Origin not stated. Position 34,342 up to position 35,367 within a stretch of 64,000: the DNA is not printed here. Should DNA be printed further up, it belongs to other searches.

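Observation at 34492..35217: Erm-like rRNA adenine methyltransferase in a high-GC block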

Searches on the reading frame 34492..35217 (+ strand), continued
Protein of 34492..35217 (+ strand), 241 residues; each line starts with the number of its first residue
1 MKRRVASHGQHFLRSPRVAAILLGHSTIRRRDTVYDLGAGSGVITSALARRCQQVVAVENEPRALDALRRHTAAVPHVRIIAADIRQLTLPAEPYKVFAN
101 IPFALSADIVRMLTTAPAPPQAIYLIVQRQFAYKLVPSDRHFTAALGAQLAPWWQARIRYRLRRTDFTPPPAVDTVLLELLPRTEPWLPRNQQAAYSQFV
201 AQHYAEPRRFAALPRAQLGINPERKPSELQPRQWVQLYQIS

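Call 36: search_protein_families(library=ncbifam, proteins=[P0140, P0143, P0144, P0146, P0147, P0149, P0156, P0159, P0164, L081:2998-3870:+], max_evalue=1e-20)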
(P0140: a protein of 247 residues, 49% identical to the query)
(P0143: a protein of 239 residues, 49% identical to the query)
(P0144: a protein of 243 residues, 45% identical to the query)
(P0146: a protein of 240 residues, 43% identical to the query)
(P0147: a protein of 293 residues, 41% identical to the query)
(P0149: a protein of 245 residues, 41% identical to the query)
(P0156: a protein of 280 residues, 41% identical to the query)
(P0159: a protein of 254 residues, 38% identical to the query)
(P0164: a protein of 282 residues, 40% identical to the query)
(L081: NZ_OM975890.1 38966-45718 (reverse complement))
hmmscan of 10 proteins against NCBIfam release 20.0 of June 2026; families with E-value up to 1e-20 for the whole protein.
P0140 (247 aa): 9 families
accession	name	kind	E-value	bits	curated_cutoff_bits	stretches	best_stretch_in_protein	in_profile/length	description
NF000499.2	Erm23S_rRNA_broad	equivalog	1.1e-50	172.3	212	1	12-242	2-241/244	23S ribosomal RNA methyltransferase Erm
TIGR00755.1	ksgA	equivalog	1.4e-41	142.6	171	1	9-222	5-220/256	16S rRNA (adenine(1518)-N(6)/adenine(1519)-N(6))-dimethyltransferase RsmA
NF012222.1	erm_A_23S_MT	exception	2.5e-29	102.5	475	1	12-242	9-236/243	23S rRNA (adenine(2058)-N(6))-methyltransferase Erm(A)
NF000077.1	Erm42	exception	1.5e-28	99.9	600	1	12-211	19-216/303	23S rRNA (adenine(2058)-N(6))-methyltransferase Erm(42)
NF000337.1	erm_SHROVE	exception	1.5e-27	96.5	320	1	9-211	4-203/248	ErmE/ErmH/ErmO/ErmR family 23S rRNA (adenine(2058)-N(6))-methyltransferase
NF012220.1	erm_B_23S_MT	exception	3e-26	92.5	525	1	6-205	2-199/245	23S rRNA (adenine(2058)-N(6))-methyltransferase Erm(B)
NF045543.1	erm_G_23S_MT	exception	1.2e-25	90.7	515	1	12-207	9-198/244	23S rRNA (adenine(2058)-N(6))-methyltransferase Erm(G)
NF012219.1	erm_C_23S_MT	exception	7e-24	84.7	530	1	11-208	8-199/244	23S rRNA (adenine(2058)-N(6))-methyltransferase Erm(C)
NF000411.1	Erm45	exception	2.5e-22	79.9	525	1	10-206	6-196/245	23S rRNA (adenine(2058)-N(6))-methyltransferase Erm(45)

P0143 (239 aa): 9 families
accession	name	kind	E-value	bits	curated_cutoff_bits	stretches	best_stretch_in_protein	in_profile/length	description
NF000499.2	Erm23S_rRNA_broad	equivalog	1.5e-51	175.2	212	1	8-214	2-219/244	23S ribosomal RNA methyltransferase Erm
TIGR00755.1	ksgA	equivalog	2.6e-37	128.5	171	1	2-205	2-207/256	16S rRNA (adenine(1518)-N(6)/adenine(1519)-N(6))-dimethyltransferase RsmA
NF000337.1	erm_SHROVE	exception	4.4e-32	111.4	320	1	3-204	2-201/248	ErmE/ErmH/ErmO/ErmR family 23S rRNA (adenine(2058)-N(6))-methyltransferase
NF000077.1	Erm42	exception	4.6e-29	101.6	600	1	8-177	19-187/303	23S rRNA (adenine(2058)-N(6))-methyltransferase Erm(42)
NF012222.1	erm_A_23S_MT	exception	2e-26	93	475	1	7-189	8-185/243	23S rRNA (adenine(2058)-N(6))-methyltransferase Erm(A)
NF012220.1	erm_B_23S_MT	exception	3e-24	85.9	525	1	1-185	1-181/245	23S rRNA (adenine(2058)-N(6))-methyltransferase Erm(B)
NF045543.1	erm_G_23S_MT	exception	6e-24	85.1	515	1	7-184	8-181/244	23S rRNA (adenine(2058)-N(6))-methyltransferase Erm(G)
NF042988.1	Erm46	exception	4.5e-23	81.8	503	1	4-205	8-203/255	23S rRNA (adenine(2058)-N(6))-methyltransferase Erm(46)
NF000411.1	Erm45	exception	4.3e-22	79.1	525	1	2-192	2-187/245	23S rRNA (adenine(2058)-N(6))-methyltransferase Erm(45)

P0144 (243 aa): 5 families
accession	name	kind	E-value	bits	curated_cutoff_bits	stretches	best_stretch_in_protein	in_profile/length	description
NF000499.2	Erm23S_rRNA_broad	equivalog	1.1e-49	169.1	212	1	8-204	2-196/244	23S ribosomal RNA methyltransferase Erm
TIGR00755.1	ksgA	equivalog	8.5e-33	113.7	171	1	8-201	8-204/256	16S rRNA (adenine(1518)-N(6)/adenine(1519)-N(6))-dimethyltransferase RsmA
NF000337.1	erm_SHROVE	exception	9.9e-30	103.7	320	1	6-202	5-200/248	ErmE/ErmH/ErmO/ErmR family 23S rRNA (adenine(2058)-N(6))-methyltransferase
NF000077.1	Erm42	exception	5.5e-25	88.2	600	1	7-211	18-222/303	23S rRNA (adenine(2058)-N(6))-methyltransferase Erm(42)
NF012222.1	erm_A_23S_MT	exception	3.1e-21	76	475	1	7-213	8-209/243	23S rRNA (adenine(2058)-N(6))-methyltransferase Erm(A)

P0146 (240 aa): 10 families
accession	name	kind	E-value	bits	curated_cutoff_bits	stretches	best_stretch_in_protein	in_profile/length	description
NF000499.2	Erm23S_rRNA_broad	equivalog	1.1e-52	178.9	212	1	8-207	2-198/244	23S ribosomal RNA methyltransferase Erm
NF000337.1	erm_SHROVE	exception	6.5e-36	123.9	320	1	2-205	1-202/248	ErmE/ErmH/ErmO/ErmR family 23S rRNA (adenine(2058)-N(6))-methyltransferase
TIGR00755.1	ksgA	equivalog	7e-36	123.8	171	1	3-205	3-207/256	16S rRNA (adenine(1518)-N(6)/adenine(1519)-N(6))-dimethyltransferase RsmA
NF012222.1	erm_A_23S_MT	exception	3.4e-31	108.6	475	1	6-202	7-198/243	23S rRNA (adenine(2058)-N(6))-methyltransferase Erm(A)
NF042988.1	Erm46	exception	3.2e-27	95.4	503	1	3-221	7-219/255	23S rRNA (adenine(2058)-N(6))-methyltransferase Erm(46)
NF000077.1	Erm42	exception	2.4e-26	92.7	600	1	8-177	19-187/303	23S rRNA (adenine(2058)-N(6))-methyltransferase Erm(42)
NF042938.1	Erm55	exception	6.8e-26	90.9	525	1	4-204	8-202/270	23S rRNA (adenine(2058)-N(6))-methyltransferase Erm(55)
NF012218.0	erm_38_23S_MT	exception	2.8e-24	85.8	800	1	3-205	7-211/386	23S rRNA (adenine(2058)-N(6))-methyltransferase Erm(38)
NF000024.1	ErmS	exception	7e-23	81.4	675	1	4-220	60-275/319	23S rRNA (adenine(2058)-N(6))-methyltransferase Erm(S)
NF000412.1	Erm43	exception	1.2e-21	77.3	500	1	8-201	9-197/243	23S rRNA (adenine(2058)-N(6))-methyltransferase Erm(43)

P0147 (293 aa): 9 families
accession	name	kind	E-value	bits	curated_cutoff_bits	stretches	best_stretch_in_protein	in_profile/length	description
NF000499.2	Erm23S_rRNA_broad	equivalog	3.9e-51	173.8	212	1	8-241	2-243/244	23S ribosomal RNA methyltransferase Erm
TIGR00755.1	ksgA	equivalog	3.1e-39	134.9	171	1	5-239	5-253/256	16S rRNA (adenine(1518)-N(6)/adenine(1519)-N(6))-dimethyltransferase RsmA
NF000337.1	erm_SHROVE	exception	1e-29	103.6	320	1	5-207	4-202/248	ErmE/ErmH/ErmO/ErmR family 23S rRNA (adenine(2058)-N(6))-methyltransferase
NF012222.1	erm_A_23S_MT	exception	3.1e-27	95.6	475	1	8-219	9-215/243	23S rRNA (adenine(2058)-N(6))-methyltransferase Erm(A)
NF000411.1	Erm45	exception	5.2e-26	91.9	525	1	6-219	6-214/245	23S rRNA (adenine(2058)-N(6))-methyltransferase Erm(45)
NF012220.1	erm_B_23S_MT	exception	1.7e-24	86.7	525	1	2-219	2-214/245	23S rRNA (adenine(2058)-N(6))-methyltransferase Erm(B)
NF000077.1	Erm42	exception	8e-23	81.1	600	1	8-263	19-290/303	23S rRNA (adenine(2058)-N(6))-methyltransferase Erm(42)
NF012219.1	erm_C_23S_MT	exception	2.1e-22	79.9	530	1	7-219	8-215/244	23S rRNA (adenine(2058)-N(6))-methyltransferase Erm(C)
NF000412.1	Erm43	exception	3.4e-22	79.2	500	1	8-219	9-215/243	23S rRNA (adenine(2058)-N(6))-methyltransferase Erm(43)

P0149 (245 aa): 6 families
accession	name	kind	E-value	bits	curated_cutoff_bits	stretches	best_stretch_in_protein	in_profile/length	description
NF000499.2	Erm23S_rRNA_broad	equivalog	2.5e-50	171.1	212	1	8-211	2-200/244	23S ribosomal RNA methyltransferase Erm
TIGR00755.1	ksgA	equivalog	2.1e-40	138.7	171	1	5-213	5-213/256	16S rRNA (adenine(1518)-N(6)/adenine(1519)-N(6))-dimethyltransferase RsmA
NF000337.1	erm_SHROVE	exception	2.9e-34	118.5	320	1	5-206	4-201/248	ErmE/ErmH/ErmO/ErmR family 23S rRNA (adenine(2058)-N(6))-methyltransferase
NF012222.1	erm_A_23S_MT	exception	8e-27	94.3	475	1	8-201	9-195/243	23S rRNA (adenine(2058)-N(6))-methyltransferase Erm(A)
NF000077.1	Erm42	exception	3e-26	92.4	600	1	8-201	19-209/303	23S rRNA (adenine(2058)-N(6))-methyltransferase Erm(42)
NF042988.1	Erm46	exception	1.7e-24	86.5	503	1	5-207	9-203/255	23S rRNA (adenine(2058)-N(6))-methyltransferase Erm(46)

P0156 (280 aa): 14 families
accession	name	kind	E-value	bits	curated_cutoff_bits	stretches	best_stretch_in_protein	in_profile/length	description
NF000499.2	Erm23S_rRNA_broad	equivalog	1.9e-60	204.3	212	1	8-241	2-243/244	23S ribosomal RNA methyltransferase Erm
NF000337.1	erm_SHROVE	exception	4.6e-43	147.3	320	1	6-231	5-230/248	ErmE/ErmH/ErmO/ErmR family 23S rRNA (adenine(2058)-N(6))-methyltransferase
TIGR00755.1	ksgA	equivalog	7.9e-39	133.5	171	1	5-241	5-255/256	16S rRNA (adenine(1518)-N(6)/adenine(1519)-N(6))-dimethyltransferase RsmA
NF000077.1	Erm42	exception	2.2e-32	112.5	600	1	8-174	19-186/303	23S rRNA (adenine(2058)-N(6))-methyltransferase Erm(42)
NF042988.1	Erm46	exception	7.4e-30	104.1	503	1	7-203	11-203/255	23S rRNA (adenine(2058)-N(6))-methyltransferase Erm(46)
NF012218.0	erm_38_23S_MT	exception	3.3e-28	98.7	800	1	7-243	11-260/386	23S rRNA (adenine(2058)-N(6))-methyltransferase Erm(38)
NF000047.1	ErmV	exception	8.1e-27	94.2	500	1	6-220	10-226/259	23S rRNA (adenine(2058)-N(6))-methyltransferase Erm(V)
NF012222.1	erm_A_23S_MT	exception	2.1e-26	92.9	475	1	8-241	9-238/243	23S rRNA (adenine(2058)-N(6))-methyltransferase Erm(A)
NF000087.1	ErmO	exception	2.4e-26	92.7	450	1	7-225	11-231/259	23S rRNA (adenine(2058)-N(6))-methyltransferase Erm(O)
NF045543.1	erm_G_23S_MT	exception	7.4e-26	91.4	515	1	8-202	9-200/244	23S rRNA (adenine(2058)-N(6))-methyltransferase Erm(G)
NF000024.1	ErmS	exception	1.5e-24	86.9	675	1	4-230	60-288/319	23S rRNA (adenine(2058)-N(6))-methyltransferase Erm(S)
NF042938.1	Erm55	exception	3.6e-23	82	525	1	7-206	11-206/270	23S rRNA (adenine(2058)-N(6))-methyltransferase Erm(55)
NF012219.1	erm_C_23S_MT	exception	6.9e-23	81.5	530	1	8-241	9-238/244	23S rRNA (adenine(2058)-N(6))-methyltransferase Erm(C)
NF000412.1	Erm43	exception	2.3e-21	76.4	500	1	8-189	9-187/243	23S rRNA (adenine(2058)-N(6))-methyltransferase Erm(43)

P0159 (254 aa): 12 families
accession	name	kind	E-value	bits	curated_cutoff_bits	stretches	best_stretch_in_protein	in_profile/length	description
NF000499.2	Erm23S_rRNA_broad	equivalog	5.1e-59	199.6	212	1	8-251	2-243/244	23S ribosomal RNA methyltransferase Erm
TIGR00755.1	ksgA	equivalog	1.6e-46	158.7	171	1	5-251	5-255/256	16S rRNA (adenine(1518)-N(6)/adenine(1519)-N(6))-dimethyltransferase RsmA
NF000077.1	Erm42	exception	8.7e-37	127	600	1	6-252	17-263/303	23S rRNA (adenine(2058)-N(6))-methyltransferase Erm(42)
NF012222.1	erm_A_23S_MT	exception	6.2e-35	120.9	475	1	6-200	7-196/243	23S rRNA (adenine(2058)-N(6))-methyltransferase Erm(A)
NF000337.1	erm_SHROVE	exception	7.7e-35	120.4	320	1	5-250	4-248/248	ErmE/ErmH/ErmO/ErmR family 23S rRNA (adenine(2058)-N(6))-methyltransferase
NF012218.0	erm_38_23S_MT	exception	6.5e-26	91.1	800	1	20-253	27-259/386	23S rRNA (adenine(2058)-N(6))-methyltransferase Erm(38)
NF045543.1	erm_G_23S_MT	exception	3.4e-25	89.2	515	1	8-201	9-197/244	23S rRNA (adenine(2058)-N(6))-methyltransferase Erm(G)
NF000412.1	Erm43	exception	7.6e-25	87.8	500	1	8-201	9-197/243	23S rRNA (adenine(2058)-N(6))-methyltransferase Erm(43)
NF042988.1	Erm46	exception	9.3e-25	87.4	503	1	20-251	23-253/255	23S rRNA (adenine(2058)-N(6))-methyltransferase Erm(46)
NF012219.1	erm_C_23S_MT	exception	9.7e-24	84.3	530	1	6-201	7-197/244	23S rRNA (adenine(2058)-N(6))-methyltransferase Erm(C)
NF042938.1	Erm55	exception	4.9e-23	81.5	525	1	22-251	25-253/270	23S rRNA (adenine(2058)-N(6))-methyltransferase Erm(55)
NF012223.0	erm_F_23S_MT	exception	5.1e-23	81.7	575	1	10-199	14-201/266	23S rRNA (adenine(2058)-N(6))-methyltransferase Erm(F)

P0164 (282 aa): 17 families
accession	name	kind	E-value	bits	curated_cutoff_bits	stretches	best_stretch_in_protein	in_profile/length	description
NF000499.2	Erm23S_rRNA_broad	equivalog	1.2e-59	201.7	212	1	7-249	1-243/244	23S ribosomal RNA methyltransferase Erm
TIGR00755.1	ksgA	equivalog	5.6e-42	143.8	171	1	6-248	6-254/256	16S rRNA (adenine(1518)-N(6)/adenine(1519)-N(6))-dimethyltransferase RsmA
NF000337.1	erm_SHROVE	exception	2.4e-41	141.7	320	1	6-225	5-222/248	ErmE/ErmH/ErmO/ErmR family 23S rRNA (adenine(2058)-N(6))-methyltransferase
NF000077.1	Erm42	exception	8.5e-38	130.3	600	1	6-204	17-214/303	23S rRNA (adenine(2058)-N(6))-methyltransferase Erm(42)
NF012222.1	erm_A_23S_MT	exception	1.2e-28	100.3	475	1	6-203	7-199/243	23S rRNA (adenine(2058)-N(6))-methyltransferase Erm(A)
NF000087.1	ErmO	exception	9.4e-27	94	450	1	7-216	11-220/259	23S rRNA (adenine(2058)-N(6))-methyltransferase Erm(O)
NF042988.1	Erm46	exception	4.5e-26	91.7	503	1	8-247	12-251/255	23S rRNA (adenine(2058)-N(6))-methyltransferase Erm(46)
NF000047.1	ErmV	exception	1.1e-25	90.5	500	1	7-216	11-220/259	23S rRNA (adenine(2058)-N(6))-methyltransferase Erm(V)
NF000024.1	ErmS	exception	1.4e-25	90.2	675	1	7-214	63-270/319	23S rRNA (adenine(2058)-N(6))-methyltransferase Erm(S)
NF012218.0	erm_38_23S_MT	exception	1.9e-24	86.3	800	1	7-248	11-256/386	23S rRNA (adenine(2058)-N(6))-methyltransferase Erm(38)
NF042938.1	Erm55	exception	9.7e-24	83.8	525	1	7-218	11-216/270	23S rRNA (adenine(2058)-N(6))-methyltransferase Erm(55)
NF000412.1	Erm43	exception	1.2e-23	84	500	1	6-202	7-197/243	23S rRNA (adenine(2058)-N(6))-methyltransferase Erm(43)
NF000411.1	Erm45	exception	1.9e-23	83.5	525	1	6-180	6-176/245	23S rRNA (adenine(2058)-N(6))-methyltransferase Erm(45)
NF012223.0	erm_F_23S_MT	exception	1.2e-21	77.2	575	1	8-204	12-206/266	23S rRNA (adenine(2058)-N(6))-methyltransferase Erm(F)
NF012220.1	erm_B_23S_MT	exception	1.3e-21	77.3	525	1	5-199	5-194/245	23S rRNA (adenine(2058)-N(6))-methyltransferase Erm(B)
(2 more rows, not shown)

L081:2998-3870:+ (290 aa): 11 families
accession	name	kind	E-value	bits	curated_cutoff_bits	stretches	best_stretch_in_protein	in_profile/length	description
NF000077.1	Erm42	exception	1.3e-86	290.6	600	1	4-288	15-299/303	23S rRNA (adenine(2058)-N(6))-methyltransferase Erm(42)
NF000499.2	Erm23S_rRNA_broad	equivalog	3e-63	213.5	212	1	8-253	2-244/244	23S ribosomal RNA methyltransferase Erm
TIGR00755.1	ksgA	equivalog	3.6e-36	124.8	171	1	8-250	8-253/256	16S rRNA (adenine(1518)-N(6)/adenine(1519)-N(6))-dimethyltransferase RsmA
NF000337.1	erm_SHROVE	exception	2.3e-32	112.3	320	1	7-250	6-247/248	ErmE/ErmH/ErmO/ErmR family 23S rRNA (adenine(2058)-N(6))-methyltransferase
NF012219.1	erm_C_23S_MT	exception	1.6e-25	90.1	530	1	2-254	3-240/244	23S rRNA (adenine(2058)-N(6))-methyltransferase Erm(C)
NF012220.1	erm_B_23S_MT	exception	2.8e-25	89.3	525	1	1-253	1-238/245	23S rRNA (adenine(2058)-N(6))-methyltransferase Erm(B)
NF012222.1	erm_A_23S_MT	exception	1.9e-23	83.3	475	1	2-253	3-239/243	23S rRNA (adenine(2058)-N(6))-methyltransferase Erm(A)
NF000412.1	Erm43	exception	1.9e-23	83.2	500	1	3-253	4-239/243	23S rRNA (adenine(2058)-N(6))-methyltransferase Erm(43)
NF000411.1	Erm45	exception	5.3e-23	82.1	525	1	1-254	1-239/245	23S rRNA (adenine(2058)-N(6))-methyltransferase Erm(45)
NF045543.1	erm_G_23S_MT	exception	2.7e-21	76.5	515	1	4-254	5-240/244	23S rRNA (adenine(2058)-N(6))-methyltransferase Erm(G)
NF012223.0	erm_F_23S_MT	exception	4e-21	75.5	575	1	9-261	13-262/266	23S rRNA (adenine(2058)-N(6))-methyltransferase Erm(F)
